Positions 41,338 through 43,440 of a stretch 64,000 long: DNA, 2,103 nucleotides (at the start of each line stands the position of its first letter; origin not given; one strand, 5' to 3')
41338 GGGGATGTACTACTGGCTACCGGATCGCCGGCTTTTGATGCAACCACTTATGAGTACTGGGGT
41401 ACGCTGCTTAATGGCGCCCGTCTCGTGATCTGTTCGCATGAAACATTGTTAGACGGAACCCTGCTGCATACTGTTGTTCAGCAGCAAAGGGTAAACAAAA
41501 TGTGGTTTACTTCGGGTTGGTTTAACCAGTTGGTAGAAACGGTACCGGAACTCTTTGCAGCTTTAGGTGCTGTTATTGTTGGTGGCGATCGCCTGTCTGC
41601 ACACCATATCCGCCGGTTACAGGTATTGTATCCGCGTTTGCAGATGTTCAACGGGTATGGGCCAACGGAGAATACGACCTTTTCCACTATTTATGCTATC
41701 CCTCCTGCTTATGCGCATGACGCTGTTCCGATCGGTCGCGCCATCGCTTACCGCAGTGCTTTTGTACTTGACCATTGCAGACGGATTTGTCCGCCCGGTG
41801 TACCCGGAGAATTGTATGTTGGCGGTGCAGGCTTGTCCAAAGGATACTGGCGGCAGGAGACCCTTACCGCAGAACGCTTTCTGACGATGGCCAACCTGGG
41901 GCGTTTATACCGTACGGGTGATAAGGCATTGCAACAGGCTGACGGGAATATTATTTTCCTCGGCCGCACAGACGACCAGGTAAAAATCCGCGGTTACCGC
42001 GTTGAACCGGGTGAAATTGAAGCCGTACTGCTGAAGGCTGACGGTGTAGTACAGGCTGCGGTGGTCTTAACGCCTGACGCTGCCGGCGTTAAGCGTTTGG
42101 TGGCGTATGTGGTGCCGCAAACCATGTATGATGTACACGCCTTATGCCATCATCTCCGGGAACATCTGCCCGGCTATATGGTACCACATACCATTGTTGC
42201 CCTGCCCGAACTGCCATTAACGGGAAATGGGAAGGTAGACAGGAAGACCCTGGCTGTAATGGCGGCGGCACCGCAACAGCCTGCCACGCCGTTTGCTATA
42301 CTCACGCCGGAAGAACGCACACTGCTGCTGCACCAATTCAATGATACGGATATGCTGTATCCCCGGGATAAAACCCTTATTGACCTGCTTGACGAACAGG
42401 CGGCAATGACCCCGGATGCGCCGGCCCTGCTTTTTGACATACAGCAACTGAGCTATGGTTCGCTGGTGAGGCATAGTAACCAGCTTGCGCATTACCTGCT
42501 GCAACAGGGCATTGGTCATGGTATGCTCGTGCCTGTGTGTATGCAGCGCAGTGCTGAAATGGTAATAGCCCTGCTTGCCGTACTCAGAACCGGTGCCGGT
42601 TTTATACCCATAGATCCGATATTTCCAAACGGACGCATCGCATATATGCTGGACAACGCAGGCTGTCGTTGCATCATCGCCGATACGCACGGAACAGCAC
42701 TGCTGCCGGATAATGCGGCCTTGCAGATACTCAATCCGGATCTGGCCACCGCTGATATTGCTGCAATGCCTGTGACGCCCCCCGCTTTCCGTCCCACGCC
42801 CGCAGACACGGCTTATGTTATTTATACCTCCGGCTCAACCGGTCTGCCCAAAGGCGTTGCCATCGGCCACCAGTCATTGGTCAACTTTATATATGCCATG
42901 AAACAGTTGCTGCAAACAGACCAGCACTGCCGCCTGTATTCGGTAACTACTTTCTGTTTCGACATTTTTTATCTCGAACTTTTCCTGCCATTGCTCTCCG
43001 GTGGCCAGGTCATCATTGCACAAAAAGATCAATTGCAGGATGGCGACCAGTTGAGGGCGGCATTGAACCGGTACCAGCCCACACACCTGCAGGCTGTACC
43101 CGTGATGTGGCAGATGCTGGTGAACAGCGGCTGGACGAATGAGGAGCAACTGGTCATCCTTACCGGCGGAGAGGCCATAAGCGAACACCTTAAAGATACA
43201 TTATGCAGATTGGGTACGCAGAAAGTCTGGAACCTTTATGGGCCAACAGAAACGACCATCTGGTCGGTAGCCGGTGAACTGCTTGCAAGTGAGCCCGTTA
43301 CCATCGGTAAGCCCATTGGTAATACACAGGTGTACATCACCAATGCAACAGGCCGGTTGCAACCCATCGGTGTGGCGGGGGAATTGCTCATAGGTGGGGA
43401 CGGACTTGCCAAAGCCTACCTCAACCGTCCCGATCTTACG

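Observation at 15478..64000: A FAAL-primed lipopeptide NRPS assembly line of at least 48.5 kb, with exporter and beta-hydroxylase, truncated at the window edge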

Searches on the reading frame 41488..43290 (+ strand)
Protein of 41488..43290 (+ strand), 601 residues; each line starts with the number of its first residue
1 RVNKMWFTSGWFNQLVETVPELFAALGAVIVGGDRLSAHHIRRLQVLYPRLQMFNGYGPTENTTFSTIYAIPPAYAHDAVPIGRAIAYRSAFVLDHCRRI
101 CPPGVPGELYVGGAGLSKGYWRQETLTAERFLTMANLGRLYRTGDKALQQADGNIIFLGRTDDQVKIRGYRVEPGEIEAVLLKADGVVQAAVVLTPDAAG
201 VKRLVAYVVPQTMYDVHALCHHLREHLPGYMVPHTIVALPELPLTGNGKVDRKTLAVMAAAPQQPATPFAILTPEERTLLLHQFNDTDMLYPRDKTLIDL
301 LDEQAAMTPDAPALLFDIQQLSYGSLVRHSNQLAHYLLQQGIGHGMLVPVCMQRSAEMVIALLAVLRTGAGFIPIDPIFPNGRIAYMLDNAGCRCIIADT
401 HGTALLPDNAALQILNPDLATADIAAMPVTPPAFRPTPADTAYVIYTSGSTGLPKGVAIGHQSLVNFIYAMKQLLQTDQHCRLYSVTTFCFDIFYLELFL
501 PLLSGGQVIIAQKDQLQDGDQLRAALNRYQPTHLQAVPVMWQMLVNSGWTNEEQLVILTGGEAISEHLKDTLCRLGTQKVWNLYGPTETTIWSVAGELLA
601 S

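Call 77: find_related_loci(query=window:41488-43290:+, collection=metagenome_contigs, flank=10000)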
Query window:41488-43290:+ (601 aa) in metagenome_contigs; peptide patterns used: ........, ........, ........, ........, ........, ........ (x = any residue, [..] = any of these).
19 stretches matched a pattern; 7 encode a relative of the query (tblastn E <= 1e-3); 7 distinct loci.
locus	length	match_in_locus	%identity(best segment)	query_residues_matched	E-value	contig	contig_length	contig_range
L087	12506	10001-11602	45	1-593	6e-56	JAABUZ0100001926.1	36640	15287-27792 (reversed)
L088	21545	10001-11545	46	29-594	1e-49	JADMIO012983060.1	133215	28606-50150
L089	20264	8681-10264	34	23-593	2e-49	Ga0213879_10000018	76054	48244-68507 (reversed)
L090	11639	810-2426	32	29-598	4e-44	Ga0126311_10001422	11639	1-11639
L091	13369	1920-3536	33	53-591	2e-46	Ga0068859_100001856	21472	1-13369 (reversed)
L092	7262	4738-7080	41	23-594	2e-36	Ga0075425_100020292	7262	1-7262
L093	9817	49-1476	47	58-263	5e-36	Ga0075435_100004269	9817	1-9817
